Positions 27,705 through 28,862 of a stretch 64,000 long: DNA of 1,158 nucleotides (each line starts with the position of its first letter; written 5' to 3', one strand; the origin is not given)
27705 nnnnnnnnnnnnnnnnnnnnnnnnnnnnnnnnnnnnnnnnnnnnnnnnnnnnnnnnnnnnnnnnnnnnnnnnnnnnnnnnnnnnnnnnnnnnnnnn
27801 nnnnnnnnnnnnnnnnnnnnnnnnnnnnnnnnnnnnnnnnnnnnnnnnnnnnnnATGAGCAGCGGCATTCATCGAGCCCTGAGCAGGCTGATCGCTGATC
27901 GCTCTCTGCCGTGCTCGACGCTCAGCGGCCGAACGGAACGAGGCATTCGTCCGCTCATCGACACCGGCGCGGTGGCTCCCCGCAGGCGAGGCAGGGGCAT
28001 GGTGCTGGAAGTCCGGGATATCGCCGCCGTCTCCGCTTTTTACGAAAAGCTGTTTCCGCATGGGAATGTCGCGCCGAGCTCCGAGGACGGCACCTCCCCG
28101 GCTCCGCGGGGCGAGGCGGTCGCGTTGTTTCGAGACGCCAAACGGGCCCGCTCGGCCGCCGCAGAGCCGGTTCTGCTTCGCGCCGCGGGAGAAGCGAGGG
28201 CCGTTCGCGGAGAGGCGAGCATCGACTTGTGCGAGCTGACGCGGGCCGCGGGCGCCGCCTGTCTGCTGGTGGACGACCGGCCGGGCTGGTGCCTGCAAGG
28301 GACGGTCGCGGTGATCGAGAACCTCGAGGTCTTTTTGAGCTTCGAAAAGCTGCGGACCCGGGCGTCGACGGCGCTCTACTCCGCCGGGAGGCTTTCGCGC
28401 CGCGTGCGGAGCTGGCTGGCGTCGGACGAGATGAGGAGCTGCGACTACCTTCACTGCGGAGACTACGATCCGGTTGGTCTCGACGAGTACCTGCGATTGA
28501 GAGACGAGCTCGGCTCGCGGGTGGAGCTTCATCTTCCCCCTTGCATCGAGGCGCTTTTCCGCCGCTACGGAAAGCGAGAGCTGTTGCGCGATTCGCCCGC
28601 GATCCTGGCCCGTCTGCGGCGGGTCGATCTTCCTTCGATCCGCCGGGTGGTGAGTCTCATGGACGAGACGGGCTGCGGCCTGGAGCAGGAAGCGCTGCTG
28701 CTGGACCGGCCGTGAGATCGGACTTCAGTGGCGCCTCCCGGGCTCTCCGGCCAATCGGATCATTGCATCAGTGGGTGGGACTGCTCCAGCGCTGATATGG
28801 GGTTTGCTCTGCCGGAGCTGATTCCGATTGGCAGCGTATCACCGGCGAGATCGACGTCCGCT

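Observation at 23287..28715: Compact, divergent Wadjet/Mks-like operon: kleisin-like, small WH-like, SMC-like ATPase and Toprim nuclease candidate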

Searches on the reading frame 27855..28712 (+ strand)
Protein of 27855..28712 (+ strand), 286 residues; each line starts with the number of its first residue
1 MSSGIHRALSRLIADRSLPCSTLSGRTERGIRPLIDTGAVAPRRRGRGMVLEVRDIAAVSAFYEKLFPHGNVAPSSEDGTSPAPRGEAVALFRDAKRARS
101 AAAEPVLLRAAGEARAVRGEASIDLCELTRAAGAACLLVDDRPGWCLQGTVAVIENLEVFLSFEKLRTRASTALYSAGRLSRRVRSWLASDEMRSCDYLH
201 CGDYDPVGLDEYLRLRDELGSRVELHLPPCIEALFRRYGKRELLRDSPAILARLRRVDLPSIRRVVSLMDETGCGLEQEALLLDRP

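Call 3: search_protein_families(library=pfam, proteins=[window:27855-28712:+], max_evalue=1)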
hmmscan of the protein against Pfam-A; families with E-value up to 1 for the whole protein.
window:27855-28712:+ (286 aa): 3 families
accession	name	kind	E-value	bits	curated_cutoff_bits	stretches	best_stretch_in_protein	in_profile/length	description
PF09983.15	JetD_C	-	4.5e-05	23.3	22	1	150-282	42-171/179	Wadjet protein JetD, C-terminal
PF23947.1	DUF7281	-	5.9e-05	23.2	27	1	150-282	44-175/183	Domain of unknown function (DUF7281)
PF09664.16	DUF2399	-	0.042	14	23.4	1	148-282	18-145/152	Protein of unknown function C-terminus (DUF2399)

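Call 4: search_protein_families(library=padloc, proteins=[window:27855-28712:+], max_evalue=1)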
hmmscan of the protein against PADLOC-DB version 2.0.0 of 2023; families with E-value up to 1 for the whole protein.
window:27855-28712:+ (286 aa): 4 families
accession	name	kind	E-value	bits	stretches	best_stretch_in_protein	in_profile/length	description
PDLC00533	JetD1|JetD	-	2.1e-06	25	1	150-282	269-406/409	DUF2220; DUF3322; DUF2399 domain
PDLC00556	JetD2|JetD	-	0.00062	17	1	147-282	286-417/430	DUF2220; DUF3322; DUF2399 domain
PDLC00526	JetD1|JetD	-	0.026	11.7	1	152-280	270-397/407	DUF2220; DUF3322; DUF2399 domain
PDLC00524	JetD1|JetD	-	0.026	11.6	1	195-282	302-386/387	DUF2220; DUF3322; DUF2399 domain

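Call 5: search_protein_families(library=ncbifam, proteins=[window:27855-28712:+], max_evalue=1)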
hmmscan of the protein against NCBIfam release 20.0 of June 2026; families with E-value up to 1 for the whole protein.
window:27855-28712:+ (286 aa): 0 families

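Call 6: find_homologous_proteins(query=window:27855-28712:+)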
Query window:27855-28712:+ (286 aa): 261 proteins with E <= 0.001 among 8000 candidates; the best 120 are listed.
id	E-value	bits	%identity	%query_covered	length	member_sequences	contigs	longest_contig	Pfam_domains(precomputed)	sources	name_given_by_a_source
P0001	1.0e-149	516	100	83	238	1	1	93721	PF23947.2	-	-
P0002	5.1e-105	369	61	99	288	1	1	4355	PF09664.17,PF23947.2,PF09983.16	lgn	-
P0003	5.7e-102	359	60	99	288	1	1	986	-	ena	-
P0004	9.1e-99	348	61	99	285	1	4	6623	PF23947.2,PF09983.16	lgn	-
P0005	1.2e-95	338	58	99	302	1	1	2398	PF09983.16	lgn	-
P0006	4.5e-95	336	58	99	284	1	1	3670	PF09983.16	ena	-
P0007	1.5e-93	331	55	99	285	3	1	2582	PF23947.2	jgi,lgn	jgi:hypothetical protein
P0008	2.5e-93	331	56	100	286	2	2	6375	PF23947.2,PF09983.16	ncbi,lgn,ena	-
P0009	2.9e-93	330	57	99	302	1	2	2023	PF09983.16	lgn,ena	-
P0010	8.5e-91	322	58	96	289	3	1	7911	PF23947.2,PF09983.16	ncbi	ncbi:MAG: DUF7281 domain-containing protein, partial [Verrucomicrobiota bacterium]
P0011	5.5e-90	320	54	99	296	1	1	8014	PF23947.2,PF09983.16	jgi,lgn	jgi:hypothetical protein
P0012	2.6e-81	291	59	83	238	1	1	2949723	PF09983.16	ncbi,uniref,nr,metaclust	ncbi:Wadjet anti-phage system protein JetD domain-containing protein [Kiritimatiella glycovorans]|un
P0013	1.4e-80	289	56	83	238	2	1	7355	PF23947.2,PF09983.16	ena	-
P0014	3.1e-80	288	58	82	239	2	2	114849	PF23947.2,PF09983.16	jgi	jgi:hypothetical protein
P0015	5.8e-78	280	56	82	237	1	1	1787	PF23947.2,PF09983.16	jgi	-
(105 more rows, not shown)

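Call 7: search_solved_structures(query=window:27855-28712:+, max_evalue=10, show_alignments=2)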
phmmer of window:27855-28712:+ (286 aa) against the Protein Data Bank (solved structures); distinct sequences matched with E-value up to 10: 1.
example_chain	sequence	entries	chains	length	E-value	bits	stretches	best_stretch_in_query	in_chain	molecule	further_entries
5d0n_A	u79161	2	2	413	0.13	14.9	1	85-151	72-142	Pyruvate, phosphate dikinase regulatory protein, chloroplastic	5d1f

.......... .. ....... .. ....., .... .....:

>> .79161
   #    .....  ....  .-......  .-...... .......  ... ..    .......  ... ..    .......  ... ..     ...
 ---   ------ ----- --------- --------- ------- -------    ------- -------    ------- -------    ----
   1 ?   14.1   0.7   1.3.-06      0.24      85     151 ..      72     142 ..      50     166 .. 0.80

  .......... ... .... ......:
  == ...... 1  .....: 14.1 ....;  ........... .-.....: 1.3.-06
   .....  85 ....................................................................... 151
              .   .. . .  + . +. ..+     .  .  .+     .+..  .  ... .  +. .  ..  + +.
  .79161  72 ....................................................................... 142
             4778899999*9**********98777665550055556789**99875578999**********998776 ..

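Call 14: find_related_loci(query=A1, collection=genome_contigs, flank=8000)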
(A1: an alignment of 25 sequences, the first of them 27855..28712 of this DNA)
Query A1 (286 aa) in genome_contigs; peptide patterns used: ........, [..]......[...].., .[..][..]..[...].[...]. (x = any residue, [..] = any of these).
307 stretches matched a pattern; 112 encode a relative of the query (tblastn E <= 1e-3); the best 80 are kept; 80 distinct loci.
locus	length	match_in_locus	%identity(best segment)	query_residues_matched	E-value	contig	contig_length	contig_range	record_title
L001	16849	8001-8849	58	1-283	4e-104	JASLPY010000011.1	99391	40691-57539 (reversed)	MAG: Kiritimatiellia bacterium isolate Arabian11_MAG_70 NODE_11_length_99391_cov_9.469722, whole genome shotgun sequence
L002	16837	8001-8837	57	1-282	3e-97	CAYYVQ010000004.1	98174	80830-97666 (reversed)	MAG TPA_asm: uncultured Victivallales bacterium isolate SRP252850_co1_79 genome assembly, contig: NODE_166_length_98174_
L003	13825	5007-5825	49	7-285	3e-75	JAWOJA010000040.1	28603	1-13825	MAG: Kiritimatiellia bacterium isolate CWP6-1.bin.133 k191_2006699, whole genome shotgun sequence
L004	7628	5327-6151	45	1-280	2e-72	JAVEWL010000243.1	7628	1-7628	MAG: FCB group bacterium isolate BF4_144 NODE_32642_length_7628_cov_2.566458_Biofilm4, whole genome shotgun sequence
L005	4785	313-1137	45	5-283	5e-72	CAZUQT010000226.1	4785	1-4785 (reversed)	MAG TPA_asm: uncultured Elusimicrobiaceae bacterium isolate SRP302447_co3_112 genome assembly, contig: NODE_53988_length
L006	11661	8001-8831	46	1-283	1e-71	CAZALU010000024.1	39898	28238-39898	MAG TPA_asm: uncultured Verrucomicrobiota bacterium isolate SRP192927_co2_851 genome assembly, contig: NODE_1152_length_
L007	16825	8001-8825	45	5-283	2e-71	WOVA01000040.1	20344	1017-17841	MAG: Elusimicrobia bacterium isolate X2_MetaBAT.4 scaffold_570, whole genome shotgun sequence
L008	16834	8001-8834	44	1-284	3e-71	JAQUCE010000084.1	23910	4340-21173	MAG: Kiritimatiellae bacterium isolate STCSWMC_123 NODE_4994_length_23910_cov_5.094563_ST_CSWMC, whole genome shotgun se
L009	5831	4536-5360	45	5-283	2e-71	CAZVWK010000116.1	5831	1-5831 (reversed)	MAG TPA_asm: uncultured Elusimicrobiaceae bacterium isolate binchicken_co37_74 genome assembly, contig: NODE_5165_length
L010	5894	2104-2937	45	1-284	1e-70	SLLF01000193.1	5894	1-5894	MAG: Kiritimatiellae bacterium isolate CSSed165cm_30 CSSed16-5cm-66012, whole genome shotgun sequence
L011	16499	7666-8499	43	1-284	4e-70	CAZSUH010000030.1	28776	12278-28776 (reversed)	MAG TPA_asm: uncultured Verrucomicrobiota bacterium isolate SRP192927_co6_704 genome assembly, contig: NODE_3092_length_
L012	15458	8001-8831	43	3-283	7e-70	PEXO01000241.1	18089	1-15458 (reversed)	MAG: Elusimicrobia bacterium CG08_land_8_20_14_0_20_59_10 CG08_land_8_20_14_0.20_scaffold_3557_c, whole genome shotgun s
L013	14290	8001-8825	44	5-283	6e-70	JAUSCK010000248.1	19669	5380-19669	MAG: Elusimicrobiota bacterium isolate E14_concoct.bin.112_sub E14_k141_171277, whole genome shotgun sequence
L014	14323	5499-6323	44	5-283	5e-70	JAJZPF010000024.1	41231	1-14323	MAG: bacterium isolate SKS1.bin115 NODE_1591_length_41231_cov_6.942025, whole genome shotgun sequence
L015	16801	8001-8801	46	17-286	1e-69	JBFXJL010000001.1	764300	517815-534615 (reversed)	MAG: Elusimicrobiales bacterium isolate CA_2019_TPIn_50 NODE_14_length_764300_cov_32.983840_TPIn, whole genome shotgun s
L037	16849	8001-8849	40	1-283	2e-58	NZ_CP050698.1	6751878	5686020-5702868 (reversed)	Desulfosediminicola flagellatus strain IMCC35005 chromosome, complete genome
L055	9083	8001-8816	37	9-283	2e-48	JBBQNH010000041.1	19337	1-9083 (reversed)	MAG: Burkholderiales bacterium isolate Co_metawrap_301 Cmw_301_k141_950724_length_19337_cov_9.0901, whole genome shotgun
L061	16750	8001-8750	42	34-285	4e-46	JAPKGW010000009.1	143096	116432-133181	MAG: Phycisphaerales bacterium isolate PDA_C_MAG.101 MAG.101_9, whole genome shotgun sequence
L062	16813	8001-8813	39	9-283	7e-46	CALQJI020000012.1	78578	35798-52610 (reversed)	MAG: Klebsiella pneumoniae isolate HRSG-E1-bin-52 genome assembly, contig: HRSG-H1-C97, whole genome shotgun sequence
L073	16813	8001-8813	37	9-282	2e-42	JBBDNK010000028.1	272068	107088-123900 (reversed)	MAG: Aquisalimonadaceae bacterium isolate LejiaB_62_64 Lejia_B_43_length_272068_cov_37, whole genome shotgun sequence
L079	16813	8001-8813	34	9-283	4e-41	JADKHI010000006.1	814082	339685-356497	MAG: Flavobacteriales bacterium isolate Skiv_18-Q3-R9-52_BAT3C.268 tig01155366-10-8136800, whole genome shotgun sequence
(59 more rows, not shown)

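Call 22: search_dna_similar(query=window:27855-28712:+, collection=plasmids, mode=protein, max_evalue=0.001, max_rows=25)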
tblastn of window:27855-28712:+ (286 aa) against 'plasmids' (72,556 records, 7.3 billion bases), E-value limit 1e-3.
Records with a match: 5; places in all: 5; records where one place covers at least 80% of the query: 3.
Best place of each record, by identity: <60% 5.
By first word of the organism name: Salinibacter 1; Ralstonia 1; Halioglobus 1; Neptuniibacter 1; Polaromonas 1.
By predicted mobility (MOB-suite, as given by PLSDB): non-mobilizable 5.
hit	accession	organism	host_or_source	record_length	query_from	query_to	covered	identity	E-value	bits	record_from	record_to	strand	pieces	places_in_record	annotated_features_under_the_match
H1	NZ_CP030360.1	Salinibacter ruber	-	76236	1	282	99%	38.8%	2e-42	162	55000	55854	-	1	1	hypothetical protein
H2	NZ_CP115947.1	Ralstonia solanacearum MolK2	Musa sp.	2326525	5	283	98%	35.1%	5e-36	143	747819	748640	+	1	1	record has no annotation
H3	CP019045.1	Halioglobus pacificus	Pure cultured ...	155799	1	284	99%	24.3%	6e-12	73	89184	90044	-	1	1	record has no annotation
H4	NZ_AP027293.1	Neptuniibacter halophilus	-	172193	122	283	57%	29.9%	6e-8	61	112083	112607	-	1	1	hypothetical protein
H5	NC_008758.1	Polaromonas naphthalenivorans CJ2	-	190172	122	283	57%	29.8%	7e-7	58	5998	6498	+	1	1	hypothetical protein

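Call 23: get_annotated_region(hit=H1, flank=7000)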
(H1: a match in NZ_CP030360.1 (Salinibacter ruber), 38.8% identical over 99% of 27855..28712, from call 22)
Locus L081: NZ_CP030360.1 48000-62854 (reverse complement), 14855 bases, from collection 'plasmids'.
description: Salinibacter ruber strain SP38 plasmid pSR76, complete sequence
organism: Salinibacter ruber (NCBI taxid 146919)
taxonomy: Bacteria; Rhodothermota; Rhodothermia; Rhodothermales; Salinibacteraceae; Salinibacter; Salinibacter ruber
host: -; source: -; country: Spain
typing (MOB-suite, as given by PLSDB): non-mobilizable
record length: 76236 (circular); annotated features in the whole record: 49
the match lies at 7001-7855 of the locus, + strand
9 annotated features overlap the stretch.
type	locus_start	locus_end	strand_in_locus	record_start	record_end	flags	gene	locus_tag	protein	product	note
CDS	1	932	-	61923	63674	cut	-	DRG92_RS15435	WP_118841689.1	DUF262 domain-containing protein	-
CDS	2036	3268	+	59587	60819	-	-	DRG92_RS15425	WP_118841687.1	hypothetical protein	-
CDS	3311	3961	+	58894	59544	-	-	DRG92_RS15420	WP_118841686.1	hypothetical protein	-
CDS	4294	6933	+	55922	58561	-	-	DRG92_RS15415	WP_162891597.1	hypothetical protein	-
CDS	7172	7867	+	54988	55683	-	-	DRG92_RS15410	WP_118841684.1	hypothetical protein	-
CDS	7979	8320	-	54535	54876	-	-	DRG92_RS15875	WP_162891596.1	thermonuclease family protein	-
CDS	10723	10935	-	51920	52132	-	-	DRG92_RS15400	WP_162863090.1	hypothetical protein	-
CDS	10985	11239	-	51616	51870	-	-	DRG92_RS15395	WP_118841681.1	hypothetical protein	-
CDS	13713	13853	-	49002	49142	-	-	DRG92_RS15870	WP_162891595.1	hypothetical protein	-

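Call 24: get_annotated_region(hit=H5, flank=7000)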
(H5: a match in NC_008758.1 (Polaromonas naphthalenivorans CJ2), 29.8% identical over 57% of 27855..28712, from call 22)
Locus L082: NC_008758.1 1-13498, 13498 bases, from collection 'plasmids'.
description: Polaromonas naphthalenivorans CJ2 plasmid pPNAP02, complete sequence
organism: Polaromonas naphthalenivorans CJ2 (NCBI taxid 365044)
taxonomy: Bacteria; Pseudomonadota; Betaproteobacteria; Burkholderiales; Comamonadaceae; Polaromonas; Polaromonas naphthalenivorans; Polaromonas naphthalenivorans CJ2
host: -; source: -; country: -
typing (MOB-suite, as given by PLSDB): non-mobilizable; replicon rep_cluster_1495
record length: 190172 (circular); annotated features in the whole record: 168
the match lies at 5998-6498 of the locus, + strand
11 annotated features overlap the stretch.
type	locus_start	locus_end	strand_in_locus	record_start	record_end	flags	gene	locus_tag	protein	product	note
CDS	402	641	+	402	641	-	-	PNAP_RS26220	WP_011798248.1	hypothetical protein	-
CDS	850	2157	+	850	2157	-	-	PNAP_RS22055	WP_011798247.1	hypothetical protein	-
CDS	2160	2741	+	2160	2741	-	-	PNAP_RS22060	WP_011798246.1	hypothetical protein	-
CDS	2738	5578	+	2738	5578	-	-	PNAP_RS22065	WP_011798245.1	hypothetical protein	-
CDS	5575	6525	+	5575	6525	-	-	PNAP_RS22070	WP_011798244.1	hypothetical protein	-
CDS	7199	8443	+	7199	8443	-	-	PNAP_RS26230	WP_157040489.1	hypothetical protein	-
CDS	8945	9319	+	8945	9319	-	-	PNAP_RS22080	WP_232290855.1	transposase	GO:0006313 - DNA transposition [Evidence IEA]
CDS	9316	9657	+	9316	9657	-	tnpB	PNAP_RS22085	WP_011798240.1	IS66 family insertion sequence element accessory protein TnpB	-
CDS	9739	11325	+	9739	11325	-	-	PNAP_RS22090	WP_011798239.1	IS66 family transposase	-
CDS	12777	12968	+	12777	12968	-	-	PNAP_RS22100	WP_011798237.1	type II toxin-antitoxin system RelB/DinJ family antitoxin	-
CDS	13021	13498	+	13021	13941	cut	-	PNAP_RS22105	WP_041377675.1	ABC-three component system protein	-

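Call 29: predict_structure(alignment_id=A1)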
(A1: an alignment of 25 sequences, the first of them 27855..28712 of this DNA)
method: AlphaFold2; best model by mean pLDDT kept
length: 286 residues; sequences in the alignment: 25
mean_pLDDT: 89.3   pTM: 0.66
mean pLDDT of the five models: 89.3, 89.2, 88.6, 88.3, 88.1
residues with pLDDT >= 90: 230; 70-90: 18; 50-70: 16; < 50: 22
segments of 3 or more residues with pLDDT < 50: 72-76, 85-91, 93-100
pLDDT, mean of each block of 10 residues (from residue 1): 81 96 93 97 95 97 81 50 46 46 89 95 97 95 91 97 95 94 94 97 97 97 97 97 96 98 98 97 78
secondary structure, 60 per line:
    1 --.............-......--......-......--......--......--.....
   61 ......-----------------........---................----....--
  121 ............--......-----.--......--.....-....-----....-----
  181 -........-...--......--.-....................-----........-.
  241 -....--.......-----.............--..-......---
elements in order: H3-15 E17-19 H25-30 H32-37 E40-45 E48-53 H56-66 H84-91 H95-102 E103-110 E115-118 E121-124 H125-132 E135-140 E149-154 H157-161 H163-166 E172-175 H182-189 E196-201 H206-222 E223-225 H231-238 H242-245 H248-254 H260-272 H278-283

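Call 32: fold_search(model_id=the predicted structure, library=pdb)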
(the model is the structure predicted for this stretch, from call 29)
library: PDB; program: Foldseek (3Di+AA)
matches with E <= 10: 704; with E <= 0.001: 1
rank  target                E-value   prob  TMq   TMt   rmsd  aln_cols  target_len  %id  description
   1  8b7f_A                1.2e-04  1.00  0.35  0.28  17.6       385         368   15  Nuclease from C. glutamicum (released 2023-03-29)
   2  7til_B                5.1e-03  0.96  0.33  0.26  20.5       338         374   13  CryoEM structure of JetD from Pseudomonas aeruginosa (released 2022-10-05)
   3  5k5q_C                4.8e-02  1.00  0.18  0.46   4.1        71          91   20  Structure of AspA-DNA complex: novel centromere bindng protein-centromere complex (released 2016-06-01)
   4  4rs8_A                6.1e-02  1.00  0.18  0.52   4.1        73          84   18  Apo structure of novel pNOB8 plasmid centromere binding protein (released 2015-09-16)
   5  3f6v                  6.1e-02  0.98  0.17  0.40   5.1        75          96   19  Crystal structure of Possible transcriptional regulator for arsenical resistance (released 2008-11-25)
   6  4jba_B                6.8e-02  0.99  0.18  0.34   3.7        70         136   20  Crystal Structure of the Oxidized Form of MarR from E.coli (released 2013-10-16)
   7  6o8k                  7.2e-02  0.99  0.17  0.44   4.4        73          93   19  Crystal Structure of apo and reduced Sulfide-responsive transcriptional repressor (SqrR) from Rhodobacter capsulatus. (released 2020-04-01)
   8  6jmi_B                8.1e-02  0.99  0.18  0.44   4.1        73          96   23  Crystal structure of M.tuberculosis Rv0081 (released 2019-04-10)
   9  1nui_B                8.1e-02  0.91  0.21  0.25   4.2        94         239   16  Crystal Structure of the primase fragment of Bacteriophage T7 primase-helicase protein (released 2003-05-27)
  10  6n9u_F                8.1e-02  0.82  0.22  0.30   8.8       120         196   14  Structure of bacteriophage T7 lagging-strand DNA polymerase (D5A/E7A) interacting with primase domains of two gp4 subu (released 2019-03-06)
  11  4rs8_B                8.5e-02  0.99  0.18  0.53   4.1        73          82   19  Apo structure of novel pNOB8 plasmid centromere binding protein (released 2015-09-16)
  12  3l09_C                8.5e-02  0.14  0.16  0.18  19.4       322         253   14  Crystal structure of Putative transcriptional regulator (JANN_22DEC04_CONTIG27_REVISED_GENE3569) from Jannaschia sp. C (released 2010-01-12)
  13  2co5_B                1.0e-01  0.98  0.16  0.41   5.2        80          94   16  F93 FROM STIV, a winged-helix DNA-binding protein (released 2006-05-31)
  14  6jmi_A                1.1e-01  0.98  0.17  0.41   4.6        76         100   25  Crystal structure of M.tuberculosis Rv0081 (released 2019-04-10)
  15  5k5q_B                1.1e-01  0.99  0.17  0.45   4.3        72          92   21  Structure of AspA-DNA complex: novel centromere bindng protein-centromere complex (released 2016-06-01)
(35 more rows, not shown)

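Call 35: search_protein_representatives(alignment_id=A1)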
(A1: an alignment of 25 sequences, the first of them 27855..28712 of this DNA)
Query: 25 sequences, 283 profile positions. Proteins with E-value up to 0.001 (for the whole library): 751; up to 1e-10: 525; up to 1e-30: 246. The best 150 are listed.
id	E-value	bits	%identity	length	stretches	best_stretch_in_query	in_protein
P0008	1.4e-117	408.3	-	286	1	1-280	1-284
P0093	1.3e-116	405.1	-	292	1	1-281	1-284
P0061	3.4e-116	403.8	-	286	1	1-280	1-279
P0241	1.7e-113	394.9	-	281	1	2-280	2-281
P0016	1.9e-113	394.8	-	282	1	1-281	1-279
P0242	1.3e-99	349.4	-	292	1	1-280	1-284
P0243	1.4e-98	346.0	-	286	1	1-280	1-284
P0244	3.1e-98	344.9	-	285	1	3-280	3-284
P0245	8.7e-98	343.4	-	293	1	4-280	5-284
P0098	1.4e-97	342.7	-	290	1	3-280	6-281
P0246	1.9e-97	342.3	-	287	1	3-280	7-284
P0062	2.3e-97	342.0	-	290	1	3-280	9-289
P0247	7.0e-96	337.1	-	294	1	3-280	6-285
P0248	1.7e-94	332.5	-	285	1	3-279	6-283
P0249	4.2e-94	331.3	-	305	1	2-279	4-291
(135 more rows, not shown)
